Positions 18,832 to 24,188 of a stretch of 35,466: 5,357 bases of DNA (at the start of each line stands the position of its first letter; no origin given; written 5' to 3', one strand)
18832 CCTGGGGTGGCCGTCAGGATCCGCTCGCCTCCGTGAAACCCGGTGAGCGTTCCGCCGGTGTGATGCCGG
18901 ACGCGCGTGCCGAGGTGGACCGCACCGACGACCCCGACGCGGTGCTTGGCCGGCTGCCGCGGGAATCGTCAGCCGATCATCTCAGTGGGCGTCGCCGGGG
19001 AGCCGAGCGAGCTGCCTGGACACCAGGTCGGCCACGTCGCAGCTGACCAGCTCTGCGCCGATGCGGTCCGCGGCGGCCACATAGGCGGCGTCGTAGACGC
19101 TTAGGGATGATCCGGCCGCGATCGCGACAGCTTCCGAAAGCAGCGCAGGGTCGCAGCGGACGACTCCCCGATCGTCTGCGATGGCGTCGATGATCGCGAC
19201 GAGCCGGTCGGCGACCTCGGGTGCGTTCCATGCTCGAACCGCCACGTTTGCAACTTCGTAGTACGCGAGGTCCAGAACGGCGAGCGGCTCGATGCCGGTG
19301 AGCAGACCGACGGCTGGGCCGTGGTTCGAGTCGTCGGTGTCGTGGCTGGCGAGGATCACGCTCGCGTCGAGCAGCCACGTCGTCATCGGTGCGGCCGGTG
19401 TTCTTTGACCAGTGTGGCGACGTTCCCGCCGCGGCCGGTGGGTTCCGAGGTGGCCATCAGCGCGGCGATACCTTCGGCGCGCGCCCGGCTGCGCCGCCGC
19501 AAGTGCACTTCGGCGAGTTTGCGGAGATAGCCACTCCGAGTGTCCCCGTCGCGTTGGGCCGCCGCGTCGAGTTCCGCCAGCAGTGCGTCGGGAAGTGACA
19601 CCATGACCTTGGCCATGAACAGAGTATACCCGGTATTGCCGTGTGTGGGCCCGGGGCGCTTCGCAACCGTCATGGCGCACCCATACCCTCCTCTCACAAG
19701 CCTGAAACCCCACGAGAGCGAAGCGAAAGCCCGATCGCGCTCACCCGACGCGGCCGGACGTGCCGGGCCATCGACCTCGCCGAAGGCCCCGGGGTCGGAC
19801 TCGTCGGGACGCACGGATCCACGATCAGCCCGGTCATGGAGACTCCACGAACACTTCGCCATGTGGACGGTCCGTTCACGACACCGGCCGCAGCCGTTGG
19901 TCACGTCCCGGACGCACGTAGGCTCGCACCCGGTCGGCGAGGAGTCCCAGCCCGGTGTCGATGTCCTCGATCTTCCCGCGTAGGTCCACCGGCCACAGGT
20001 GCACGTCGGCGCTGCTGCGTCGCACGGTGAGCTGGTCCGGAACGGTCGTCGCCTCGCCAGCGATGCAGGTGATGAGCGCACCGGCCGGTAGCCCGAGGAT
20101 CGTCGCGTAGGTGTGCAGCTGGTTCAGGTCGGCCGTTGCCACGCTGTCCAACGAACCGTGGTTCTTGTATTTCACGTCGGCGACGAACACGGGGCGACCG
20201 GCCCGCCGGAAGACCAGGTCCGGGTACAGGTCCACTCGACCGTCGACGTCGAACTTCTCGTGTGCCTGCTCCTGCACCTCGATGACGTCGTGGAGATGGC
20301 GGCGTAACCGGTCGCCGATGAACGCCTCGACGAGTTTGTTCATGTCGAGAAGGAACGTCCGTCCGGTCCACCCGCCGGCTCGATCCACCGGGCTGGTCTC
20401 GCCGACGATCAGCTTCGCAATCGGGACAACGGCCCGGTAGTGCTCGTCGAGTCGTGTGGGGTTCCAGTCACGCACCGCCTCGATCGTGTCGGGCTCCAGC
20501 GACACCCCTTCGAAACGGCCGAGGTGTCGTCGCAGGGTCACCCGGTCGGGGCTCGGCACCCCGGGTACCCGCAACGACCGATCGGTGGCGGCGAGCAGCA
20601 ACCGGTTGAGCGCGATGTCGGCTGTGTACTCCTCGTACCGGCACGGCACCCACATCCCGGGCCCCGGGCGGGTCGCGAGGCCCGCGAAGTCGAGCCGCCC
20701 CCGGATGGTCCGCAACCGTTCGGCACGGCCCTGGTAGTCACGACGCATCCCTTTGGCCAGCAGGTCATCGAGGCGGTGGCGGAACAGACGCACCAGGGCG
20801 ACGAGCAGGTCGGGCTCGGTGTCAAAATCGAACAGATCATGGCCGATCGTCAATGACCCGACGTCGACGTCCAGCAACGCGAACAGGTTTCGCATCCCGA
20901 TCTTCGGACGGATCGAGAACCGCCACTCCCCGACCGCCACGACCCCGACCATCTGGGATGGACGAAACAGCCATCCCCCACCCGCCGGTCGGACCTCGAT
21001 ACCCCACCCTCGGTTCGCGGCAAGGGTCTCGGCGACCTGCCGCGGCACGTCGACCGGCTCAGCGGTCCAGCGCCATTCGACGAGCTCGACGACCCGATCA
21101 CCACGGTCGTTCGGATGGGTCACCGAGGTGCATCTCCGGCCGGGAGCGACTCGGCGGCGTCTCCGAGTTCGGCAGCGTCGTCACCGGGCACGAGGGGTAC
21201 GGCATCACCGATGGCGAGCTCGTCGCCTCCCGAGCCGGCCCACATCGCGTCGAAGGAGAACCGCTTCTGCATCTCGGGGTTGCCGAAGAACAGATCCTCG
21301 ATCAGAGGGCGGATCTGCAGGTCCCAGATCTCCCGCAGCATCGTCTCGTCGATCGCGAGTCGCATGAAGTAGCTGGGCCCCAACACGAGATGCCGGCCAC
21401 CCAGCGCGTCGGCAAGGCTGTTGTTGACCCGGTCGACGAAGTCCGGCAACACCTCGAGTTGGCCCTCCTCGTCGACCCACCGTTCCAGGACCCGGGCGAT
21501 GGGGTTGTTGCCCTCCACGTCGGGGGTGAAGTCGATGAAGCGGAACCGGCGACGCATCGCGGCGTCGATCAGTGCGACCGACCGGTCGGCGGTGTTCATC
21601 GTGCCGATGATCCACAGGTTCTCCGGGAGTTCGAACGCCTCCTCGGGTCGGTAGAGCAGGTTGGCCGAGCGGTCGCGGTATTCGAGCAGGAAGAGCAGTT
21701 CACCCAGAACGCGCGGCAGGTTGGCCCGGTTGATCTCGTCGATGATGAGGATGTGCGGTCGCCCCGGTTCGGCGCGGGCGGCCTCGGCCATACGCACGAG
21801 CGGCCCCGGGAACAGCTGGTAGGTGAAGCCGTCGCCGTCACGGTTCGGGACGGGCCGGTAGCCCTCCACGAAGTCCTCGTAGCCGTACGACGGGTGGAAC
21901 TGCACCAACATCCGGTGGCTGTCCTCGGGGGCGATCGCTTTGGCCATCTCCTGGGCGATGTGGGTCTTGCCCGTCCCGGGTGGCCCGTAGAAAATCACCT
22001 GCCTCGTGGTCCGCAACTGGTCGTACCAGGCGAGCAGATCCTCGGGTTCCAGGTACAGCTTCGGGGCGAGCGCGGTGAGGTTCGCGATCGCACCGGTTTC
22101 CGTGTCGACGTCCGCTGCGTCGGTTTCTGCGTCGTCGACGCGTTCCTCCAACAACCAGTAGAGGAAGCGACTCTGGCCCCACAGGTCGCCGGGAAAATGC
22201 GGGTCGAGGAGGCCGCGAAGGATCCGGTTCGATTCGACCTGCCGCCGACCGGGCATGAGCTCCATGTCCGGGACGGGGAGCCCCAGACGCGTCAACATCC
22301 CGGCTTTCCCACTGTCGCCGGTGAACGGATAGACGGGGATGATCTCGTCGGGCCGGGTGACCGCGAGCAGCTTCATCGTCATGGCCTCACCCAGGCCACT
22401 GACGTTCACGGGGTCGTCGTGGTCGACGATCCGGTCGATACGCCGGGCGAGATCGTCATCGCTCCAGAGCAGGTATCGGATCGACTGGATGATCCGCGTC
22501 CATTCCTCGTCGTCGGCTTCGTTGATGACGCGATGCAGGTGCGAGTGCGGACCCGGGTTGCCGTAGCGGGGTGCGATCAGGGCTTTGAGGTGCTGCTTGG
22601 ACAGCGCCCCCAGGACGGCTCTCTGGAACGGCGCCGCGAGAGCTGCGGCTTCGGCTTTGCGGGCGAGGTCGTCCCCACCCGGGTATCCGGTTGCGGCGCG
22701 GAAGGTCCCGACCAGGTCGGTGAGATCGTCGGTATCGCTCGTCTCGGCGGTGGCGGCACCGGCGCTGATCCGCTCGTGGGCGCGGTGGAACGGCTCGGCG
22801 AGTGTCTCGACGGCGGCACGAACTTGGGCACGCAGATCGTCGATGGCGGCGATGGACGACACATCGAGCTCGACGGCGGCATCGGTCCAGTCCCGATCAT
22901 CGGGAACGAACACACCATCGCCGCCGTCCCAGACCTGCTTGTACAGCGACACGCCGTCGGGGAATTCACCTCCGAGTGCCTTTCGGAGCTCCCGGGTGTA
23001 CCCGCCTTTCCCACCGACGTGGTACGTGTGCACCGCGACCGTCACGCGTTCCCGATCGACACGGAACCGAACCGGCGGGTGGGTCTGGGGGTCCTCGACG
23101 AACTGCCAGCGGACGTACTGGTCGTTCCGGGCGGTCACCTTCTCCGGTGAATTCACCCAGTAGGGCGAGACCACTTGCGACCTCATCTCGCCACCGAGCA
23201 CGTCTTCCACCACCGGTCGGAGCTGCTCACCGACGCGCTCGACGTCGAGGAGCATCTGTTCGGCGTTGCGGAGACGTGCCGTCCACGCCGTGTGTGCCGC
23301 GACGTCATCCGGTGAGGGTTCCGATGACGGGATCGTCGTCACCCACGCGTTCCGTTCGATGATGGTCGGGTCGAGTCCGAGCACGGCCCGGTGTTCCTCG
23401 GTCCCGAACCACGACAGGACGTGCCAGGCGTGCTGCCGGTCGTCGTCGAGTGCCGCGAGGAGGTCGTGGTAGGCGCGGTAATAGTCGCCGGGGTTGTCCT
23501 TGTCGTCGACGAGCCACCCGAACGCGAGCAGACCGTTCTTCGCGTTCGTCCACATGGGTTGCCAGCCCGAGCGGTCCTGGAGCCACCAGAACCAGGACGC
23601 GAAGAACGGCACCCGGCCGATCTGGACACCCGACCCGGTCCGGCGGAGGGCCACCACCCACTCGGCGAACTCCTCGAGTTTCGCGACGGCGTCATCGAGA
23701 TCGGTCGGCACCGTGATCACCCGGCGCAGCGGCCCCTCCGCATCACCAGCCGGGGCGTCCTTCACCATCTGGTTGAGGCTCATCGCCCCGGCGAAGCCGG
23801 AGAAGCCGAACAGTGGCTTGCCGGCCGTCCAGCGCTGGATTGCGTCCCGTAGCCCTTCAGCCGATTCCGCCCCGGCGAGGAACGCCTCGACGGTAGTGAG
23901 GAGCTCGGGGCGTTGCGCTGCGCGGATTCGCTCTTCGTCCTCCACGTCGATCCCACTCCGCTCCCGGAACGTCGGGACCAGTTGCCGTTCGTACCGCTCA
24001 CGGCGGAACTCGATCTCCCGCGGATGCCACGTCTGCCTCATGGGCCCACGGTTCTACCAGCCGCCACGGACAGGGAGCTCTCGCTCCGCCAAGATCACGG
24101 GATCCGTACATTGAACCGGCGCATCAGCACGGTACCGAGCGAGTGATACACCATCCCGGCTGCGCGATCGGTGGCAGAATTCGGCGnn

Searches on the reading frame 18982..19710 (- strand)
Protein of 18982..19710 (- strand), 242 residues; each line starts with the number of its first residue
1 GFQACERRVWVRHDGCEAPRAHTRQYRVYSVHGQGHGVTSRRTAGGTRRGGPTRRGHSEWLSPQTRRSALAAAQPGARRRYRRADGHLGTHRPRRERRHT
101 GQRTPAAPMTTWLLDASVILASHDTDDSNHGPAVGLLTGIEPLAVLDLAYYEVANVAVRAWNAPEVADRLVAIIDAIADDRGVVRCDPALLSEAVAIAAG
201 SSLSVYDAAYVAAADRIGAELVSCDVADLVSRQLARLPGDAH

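Call 95: search_protein_families(library=pfam, proteins=[window:18982-19710:-], max_evalue=0.1)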
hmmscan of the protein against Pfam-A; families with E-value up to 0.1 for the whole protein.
window:18982-19710:- (242 aa): 1 family
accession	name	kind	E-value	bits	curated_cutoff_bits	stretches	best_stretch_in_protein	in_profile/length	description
PF01850.27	PIN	-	8.6e-10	39.7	23.6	1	113-225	2-111/120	PIN domain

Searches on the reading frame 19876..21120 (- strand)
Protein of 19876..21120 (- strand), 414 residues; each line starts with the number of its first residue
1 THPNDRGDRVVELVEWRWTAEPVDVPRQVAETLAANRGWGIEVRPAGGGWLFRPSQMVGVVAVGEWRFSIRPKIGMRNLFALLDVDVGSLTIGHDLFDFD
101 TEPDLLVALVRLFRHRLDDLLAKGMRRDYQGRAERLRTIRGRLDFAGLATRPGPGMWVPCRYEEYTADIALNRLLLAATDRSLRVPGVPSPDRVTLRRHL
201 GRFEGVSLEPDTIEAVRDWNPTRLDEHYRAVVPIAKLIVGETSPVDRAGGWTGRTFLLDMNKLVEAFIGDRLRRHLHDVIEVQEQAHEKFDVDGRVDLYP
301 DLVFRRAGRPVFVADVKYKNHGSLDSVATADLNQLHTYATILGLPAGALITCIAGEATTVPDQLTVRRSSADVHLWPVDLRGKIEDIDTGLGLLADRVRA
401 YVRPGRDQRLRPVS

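Call 10: search_protein_families(library=pfam, proteins=[window:19876-21120:-], max_evalue=0.01)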
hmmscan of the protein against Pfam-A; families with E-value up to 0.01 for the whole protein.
window:19876-21120:- (414 aa): 1 family
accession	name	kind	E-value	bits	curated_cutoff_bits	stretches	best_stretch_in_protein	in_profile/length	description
PF10117.15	McrBC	-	2.6e-44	151.9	23.9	1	54-350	3-316/318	McrBC 5-methylcytosine restriction system component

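Call 11: search_protein_families(library=padloc, proteins=[window:19876-21120:-], max_evalue=0.001)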
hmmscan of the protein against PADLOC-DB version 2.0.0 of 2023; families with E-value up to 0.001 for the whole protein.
window:19876-21120:- (414 aa): 0 families

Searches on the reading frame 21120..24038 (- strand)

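Call 10: search_protein_families(library=pfam, proteins=[window:21120-24038:-], max_evalue=0.01)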
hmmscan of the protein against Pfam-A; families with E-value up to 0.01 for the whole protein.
window:21120-24038:- (972 aa): 12 families
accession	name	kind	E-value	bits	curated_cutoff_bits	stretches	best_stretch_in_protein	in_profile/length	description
PF07728.20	AAA_5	-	5.6e-22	78.7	22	1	681-832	2-139/139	AAA domain (dynein-related subfamily)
PF00004.35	AAA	-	1.6e-08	35.5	21.2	1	681-834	1-125/131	ATPase family associated with various cellular activities (AAA)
PF13191.12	AAA_16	-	4.5e-05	24.4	32.6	1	667-705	11-51/167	AAA ATPase domain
PF13401.12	AAA_22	-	5.8e-05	23.9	27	1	680-787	7-110/130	AAA domain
PF01695.23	IstB_IS21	-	0.0013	18.7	24.1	1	673-700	87-114/238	IstB-like ATP binding protein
PF07726.17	AAA_3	-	0.0022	18.3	27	0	681-820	2-116/131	ATPase family associated with various cellular activities (AAA)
PF12775.13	AAA_7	-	0.0022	18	25.8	1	676-715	31-70/181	P-loop containing dynein motor region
PF20720.3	nSTAND3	-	0.003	17.7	27.2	1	668-705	7-44/155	Novel STAND NTPase 3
PF01057.23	Parvo_NS1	-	0.0058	16.1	20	1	670-702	104-137/271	Parvovirus non-structural protein NS1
PF00910.28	RNA_helicase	-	0.006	17.5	21.5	0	681-703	1-23/105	RNA helicase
PF13086.12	AAA_11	-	0.0083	16.4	27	0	670-711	9-56/257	AAA domain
PF01078.27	Mg_chelatase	-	0.0099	15.7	20.3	0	680-710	24-54/207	Magnesium chelatase, subunit ChlI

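Call 11: search_protein_families(library=padloc, proteins=[window:21120-24038:-], max_evalue=0.001)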
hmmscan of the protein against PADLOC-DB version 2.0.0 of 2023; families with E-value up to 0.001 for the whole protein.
window:21120-24038:- (972 aa): 7 families
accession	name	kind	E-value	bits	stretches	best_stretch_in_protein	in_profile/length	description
PDLC03547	REase_II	-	2.1e-21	74.1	1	671-833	257-439/585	Type II restriction enzyme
PDLC03448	REase_II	-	9.1e-15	51.8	2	738-838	599-722/857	Type II restriction enzyme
PDLC04140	mad8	-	4e-06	24.6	1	666-715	15-66/314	mads_8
PDLC04547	PDC-M26A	-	2.8e-05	20.9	1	674-800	328-445/724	-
PDLC02196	IetA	-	8.1e-05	20.2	1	674-702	118-146/374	-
PDLC02195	IetA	-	8.1e-05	20.1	1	675-702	134-161/395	-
PDLC00915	TRIP13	-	0.00022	18.7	0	681-704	66-89/302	TRIP13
